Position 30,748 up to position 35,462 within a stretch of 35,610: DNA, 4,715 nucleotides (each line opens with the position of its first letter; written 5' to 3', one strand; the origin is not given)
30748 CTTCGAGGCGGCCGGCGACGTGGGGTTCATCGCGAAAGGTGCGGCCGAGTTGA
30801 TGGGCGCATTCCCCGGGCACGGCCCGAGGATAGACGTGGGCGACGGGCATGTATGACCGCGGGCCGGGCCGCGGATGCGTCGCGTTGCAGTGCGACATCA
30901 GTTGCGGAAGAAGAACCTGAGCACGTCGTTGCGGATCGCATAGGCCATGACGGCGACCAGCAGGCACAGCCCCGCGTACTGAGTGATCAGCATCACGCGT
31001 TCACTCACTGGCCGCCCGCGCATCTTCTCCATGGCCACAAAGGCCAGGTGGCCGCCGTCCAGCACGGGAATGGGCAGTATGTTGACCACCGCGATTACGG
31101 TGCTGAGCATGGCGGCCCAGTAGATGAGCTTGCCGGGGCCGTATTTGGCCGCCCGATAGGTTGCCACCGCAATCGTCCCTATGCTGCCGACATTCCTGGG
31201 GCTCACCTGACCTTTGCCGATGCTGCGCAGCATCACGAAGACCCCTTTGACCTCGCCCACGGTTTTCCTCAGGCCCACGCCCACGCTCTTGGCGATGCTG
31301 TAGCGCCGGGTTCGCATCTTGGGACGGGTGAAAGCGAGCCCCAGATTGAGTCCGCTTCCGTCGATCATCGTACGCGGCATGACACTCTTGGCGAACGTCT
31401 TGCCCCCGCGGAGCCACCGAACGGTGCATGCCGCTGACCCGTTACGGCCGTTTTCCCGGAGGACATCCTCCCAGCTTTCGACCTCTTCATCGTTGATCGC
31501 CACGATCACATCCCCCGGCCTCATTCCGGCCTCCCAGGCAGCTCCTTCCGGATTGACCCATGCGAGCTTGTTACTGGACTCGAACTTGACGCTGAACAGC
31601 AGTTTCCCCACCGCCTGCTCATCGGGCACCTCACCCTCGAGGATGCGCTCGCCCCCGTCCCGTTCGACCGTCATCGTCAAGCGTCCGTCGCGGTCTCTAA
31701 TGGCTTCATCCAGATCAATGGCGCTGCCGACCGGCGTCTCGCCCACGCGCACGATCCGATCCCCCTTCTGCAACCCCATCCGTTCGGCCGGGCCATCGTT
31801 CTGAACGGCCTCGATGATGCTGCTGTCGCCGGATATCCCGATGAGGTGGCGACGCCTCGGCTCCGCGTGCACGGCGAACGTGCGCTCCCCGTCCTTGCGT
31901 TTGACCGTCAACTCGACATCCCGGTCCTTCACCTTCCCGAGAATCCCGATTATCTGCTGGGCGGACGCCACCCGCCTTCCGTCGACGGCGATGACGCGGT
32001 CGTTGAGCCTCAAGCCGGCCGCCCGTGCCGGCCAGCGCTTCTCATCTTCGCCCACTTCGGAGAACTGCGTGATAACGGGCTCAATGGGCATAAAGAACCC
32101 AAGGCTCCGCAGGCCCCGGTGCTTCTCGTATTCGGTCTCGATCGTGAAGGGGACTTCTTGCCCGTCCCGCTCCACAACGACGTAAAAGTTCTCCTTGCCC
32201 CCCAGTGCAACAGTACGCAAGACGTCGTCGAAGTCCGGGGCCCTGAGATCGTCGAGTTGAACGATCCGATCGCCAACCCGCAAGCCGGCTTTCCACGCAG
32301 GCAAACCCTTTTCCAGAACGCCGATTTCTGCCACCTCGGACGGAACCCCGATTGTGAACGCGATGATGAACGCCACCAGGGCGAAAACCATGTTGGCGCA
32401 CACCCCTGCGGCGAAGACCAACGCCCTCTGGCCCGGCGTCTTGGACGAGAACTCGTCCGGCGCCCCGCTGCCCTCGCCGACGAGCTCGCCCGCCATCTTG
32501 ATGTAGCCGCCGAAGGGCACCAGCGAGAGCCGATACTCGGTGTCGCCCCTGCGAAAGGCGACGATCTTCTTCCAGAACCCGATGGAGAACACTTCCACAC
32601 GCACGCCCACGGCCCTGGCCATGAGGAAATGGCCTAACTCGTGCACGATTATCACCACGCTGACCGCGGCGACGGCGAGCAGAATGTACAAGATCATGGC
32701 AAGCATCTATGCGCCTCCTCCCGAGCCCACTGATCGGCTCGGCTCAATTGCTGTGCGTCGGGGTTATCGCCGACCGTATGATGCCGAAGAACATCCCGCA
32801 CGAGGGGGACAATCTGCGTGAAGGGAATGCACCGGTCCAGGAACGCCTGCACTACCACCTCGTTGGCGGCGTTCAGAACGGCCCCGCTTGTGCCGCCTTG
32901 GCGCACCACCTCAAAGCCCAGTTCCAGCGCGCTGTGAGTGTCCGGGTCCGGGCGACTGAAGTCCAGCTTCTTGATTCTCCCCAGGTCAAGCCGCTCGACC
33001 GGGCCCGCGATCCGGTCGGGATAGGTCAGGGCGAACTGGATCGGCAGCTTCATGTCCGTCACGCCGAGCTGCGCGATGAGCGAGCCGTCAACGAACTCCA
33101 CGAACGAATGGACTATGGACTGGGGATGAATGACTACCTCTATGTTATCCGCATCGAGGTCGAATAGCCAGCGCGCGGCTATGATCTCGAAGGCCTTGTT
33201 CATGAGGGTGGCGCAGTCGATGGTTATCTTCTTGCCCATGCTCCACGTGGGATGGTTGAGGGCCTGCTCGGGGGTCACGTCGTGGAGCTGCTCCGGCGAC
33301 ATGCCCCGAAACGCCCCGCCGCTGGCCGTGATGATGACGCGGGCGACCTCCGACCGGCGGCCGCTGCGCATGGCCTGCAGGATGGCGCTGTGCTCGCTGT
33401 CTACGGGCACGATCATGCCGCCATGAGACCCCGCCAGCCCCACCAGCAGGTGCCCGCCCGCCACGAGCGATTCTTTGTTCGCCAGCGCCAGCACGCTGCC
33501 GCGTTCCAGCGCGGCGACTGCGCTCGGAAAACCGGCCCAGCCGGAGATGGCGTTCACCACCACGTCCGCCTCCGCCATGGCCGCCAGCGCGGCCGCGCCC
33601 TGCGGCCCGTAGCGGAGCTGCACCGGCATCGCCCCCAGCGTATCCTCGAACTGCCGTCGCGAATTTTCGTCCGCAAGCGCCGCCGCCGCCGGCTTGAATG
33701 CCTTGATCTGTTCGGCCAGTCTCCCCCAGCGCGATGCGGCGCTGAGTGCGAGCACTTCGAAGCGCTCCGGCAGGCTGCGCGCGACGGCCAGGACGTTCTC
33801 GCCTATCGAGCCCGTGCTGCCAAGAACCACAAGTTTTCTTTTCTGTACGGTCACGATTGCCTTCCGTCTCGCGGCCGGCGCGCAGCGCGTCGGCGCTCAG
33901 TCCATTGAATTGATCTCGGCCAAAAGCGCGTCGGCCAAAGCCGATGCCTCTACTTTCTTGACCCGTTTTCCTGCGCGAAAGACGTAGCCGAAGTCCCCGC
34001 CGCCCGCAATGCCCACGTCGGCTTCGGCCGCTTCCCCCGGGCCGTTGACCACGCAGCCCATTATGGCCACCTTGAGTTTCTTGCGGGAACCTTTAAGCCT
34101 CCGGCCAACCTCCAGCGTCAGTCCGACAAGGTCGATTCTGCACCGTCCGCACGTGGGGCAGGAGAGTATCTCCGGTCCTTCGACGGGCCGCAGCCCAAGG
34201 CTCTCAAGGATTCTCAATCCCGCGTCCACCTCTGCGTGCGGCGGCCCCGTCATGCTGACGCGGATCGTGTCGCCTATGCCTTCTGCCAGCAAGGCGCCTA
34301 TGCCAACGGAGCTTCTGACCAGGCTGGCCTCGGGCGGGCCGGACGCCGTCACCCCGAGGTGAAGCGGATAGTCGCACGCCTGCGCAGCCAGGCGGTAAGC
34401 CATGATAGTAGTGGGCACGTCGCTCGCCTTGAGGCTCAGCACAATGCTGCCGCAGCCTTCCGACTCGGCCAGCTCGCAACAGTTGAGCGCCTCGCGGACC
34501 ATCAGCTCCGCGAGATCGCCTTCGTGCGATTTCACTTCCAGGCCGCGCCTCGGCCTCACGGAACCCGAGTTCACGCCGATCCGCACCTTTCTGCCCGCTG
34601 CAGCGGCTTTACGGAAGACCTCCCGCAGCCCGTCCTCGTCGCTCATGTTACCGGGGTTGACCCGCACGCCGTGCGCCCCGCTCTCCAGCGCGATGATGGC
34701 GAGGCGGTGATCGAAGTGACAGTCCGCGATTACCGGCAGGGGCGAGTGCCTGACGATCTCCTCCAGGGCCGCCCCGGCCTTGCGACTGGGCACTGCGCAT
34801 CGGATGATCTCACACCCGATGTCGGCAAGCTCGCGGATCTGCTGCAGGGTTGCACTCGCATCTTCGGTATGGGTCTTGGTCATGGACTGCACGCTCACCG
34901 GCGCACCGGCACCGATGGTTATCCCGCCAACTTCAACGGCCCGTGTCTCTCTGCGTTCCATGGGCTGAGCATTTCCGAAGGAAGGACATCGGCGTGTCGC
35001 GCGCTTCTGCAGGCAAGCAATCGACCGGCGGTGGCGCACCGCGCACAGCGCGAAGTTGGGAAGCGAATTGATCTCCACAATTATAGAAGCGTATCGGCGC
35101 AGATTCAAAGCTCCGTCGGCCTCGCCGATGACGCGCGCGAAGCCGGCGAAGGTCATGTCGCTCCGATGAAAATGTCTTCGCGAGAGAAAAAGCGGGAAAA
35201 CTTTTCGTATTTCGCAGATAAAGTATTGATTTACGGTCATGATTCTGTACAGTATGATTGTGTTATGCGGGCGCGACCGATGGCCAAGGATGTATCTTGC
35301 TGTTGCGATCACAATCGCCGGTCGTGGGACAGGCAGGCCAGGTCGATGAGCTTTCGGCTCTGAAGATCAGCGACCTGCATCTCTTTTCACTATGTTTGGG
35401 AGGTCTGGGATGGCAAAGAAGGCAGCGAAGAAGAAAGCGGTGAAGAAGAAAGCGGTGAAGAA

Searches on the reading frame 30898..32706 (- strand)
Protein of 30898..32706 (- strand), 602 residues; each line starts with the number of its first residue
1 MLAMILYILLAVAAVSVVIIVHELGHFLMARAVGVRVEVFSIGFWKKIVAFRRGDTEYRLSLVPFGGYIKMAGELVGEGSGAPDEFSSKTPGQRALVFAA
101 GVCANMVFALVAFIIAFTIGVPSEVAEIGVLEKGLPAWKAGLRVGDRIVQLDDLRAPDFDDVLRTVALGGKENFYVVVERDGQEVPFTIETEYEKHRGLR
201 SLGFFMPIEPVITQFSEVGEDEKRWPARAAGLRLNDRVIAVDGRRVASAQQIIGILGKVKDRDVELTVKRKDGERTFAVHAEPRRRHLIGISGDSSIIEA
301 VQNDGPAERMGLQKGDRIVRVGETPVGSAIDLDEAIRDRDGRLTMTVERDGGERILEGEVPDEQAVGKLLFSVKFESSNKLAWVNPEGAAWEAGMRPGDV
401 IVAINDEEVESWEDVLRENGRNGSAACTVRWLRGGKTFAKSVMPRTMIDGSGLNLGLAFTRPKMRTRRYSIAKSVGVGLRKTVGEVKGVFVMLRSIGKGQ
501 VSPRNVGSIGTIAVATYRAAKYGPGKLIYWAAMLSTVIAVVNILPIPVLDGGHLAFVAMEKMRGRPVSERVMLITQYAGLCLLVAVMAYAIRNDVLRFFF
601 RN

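Call 9: search_protein_families(library=pfam, proteins=[window:30898-32706:-], max_evalue=0.001)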
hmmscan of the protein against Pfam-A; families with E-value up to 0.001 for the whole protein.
window:30898-32706:- (602 aa): 6 families
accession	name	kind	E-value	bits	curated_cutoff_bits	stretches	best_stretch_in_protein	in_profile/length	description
PF02163.28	Peptidase_M50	-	9.1e-58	195.6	27.2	1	11-585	2-220/221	Peptidase family M50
PF17820.7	PDZ_6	-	7.4e-38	128.5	27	4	297-349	1-54/54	PDZ domain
PF13180.12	PDZ_2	-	7.1e-30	103.6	27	4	225-279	23-78/80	PDZ domain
PF00595.29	PDZ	-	9.1e-19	68.1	23.2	1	284-347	7-80/81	PDZ domain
PF14685.13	PDZ_Tricorn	-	1.1e-09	38.6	25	0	222-276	28-85/88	Tricorn protease PDZ domain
PF21558.3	Pept_S41_N_bact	-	4.4e-08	33.3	27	0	384-415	9-40/87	Bacteroidetes, Peptidase, S41 family, N-terminal domain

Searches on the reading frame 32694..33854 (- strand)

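Call 50: search_protein_families(library=pfam, proteins=[window:32694-33854:-], max_evalue=1)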
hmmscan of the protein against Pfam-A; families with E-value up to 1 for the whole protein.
window:32694-33854:- (386 aa): 4 families
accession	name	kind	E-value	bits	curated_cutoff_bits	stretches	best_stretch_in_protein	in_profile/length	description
PF08436.17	DXP_redisom_C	-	1.3e-37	128.2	26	1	148-231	1-84/84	1-deoxy-D-xylulose 5-phosphate reductoisomerase C-terminal domain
PF02670.22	DXP_reductoisom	-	3.9e-36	125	21.7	1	8-134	1-129/129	1-deoxy-D-xylulose 5-phosphate reductoisomerase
PF13288.12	DXPR_C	-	5.7e-35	120.5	27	1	263-379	1-114/115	DXP reductoisomerase C-terminal domain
PF12280.13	BSMAP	-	0.13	12.8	25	1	213-243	79-109/197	Brain specific membrane anchored protein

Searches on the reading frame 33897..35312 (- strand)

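Call 50: search_protein_families(library=pfam, proteins=[window:33897-35312:-], max_evalue=1)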
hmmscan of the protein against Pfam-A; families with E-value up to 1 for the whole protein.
window:33897-35312:- (471 aa): 3 families
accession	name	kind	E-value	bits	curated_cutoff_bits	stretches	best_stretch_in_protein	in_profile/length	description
PF04551.19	GcpE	-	3.7e-123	411.3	32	1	123-468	1-342/343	GcpE protein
PF03447.22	NAD_binding_3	-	0.13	13.4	24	1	177-244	44-114/116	Homoserine dehydrogenase, NAD binding domain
PF19600.4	DUF6105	-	0.22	12.2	27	1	32-106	21-92/110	Family of unknown function (DUF6105)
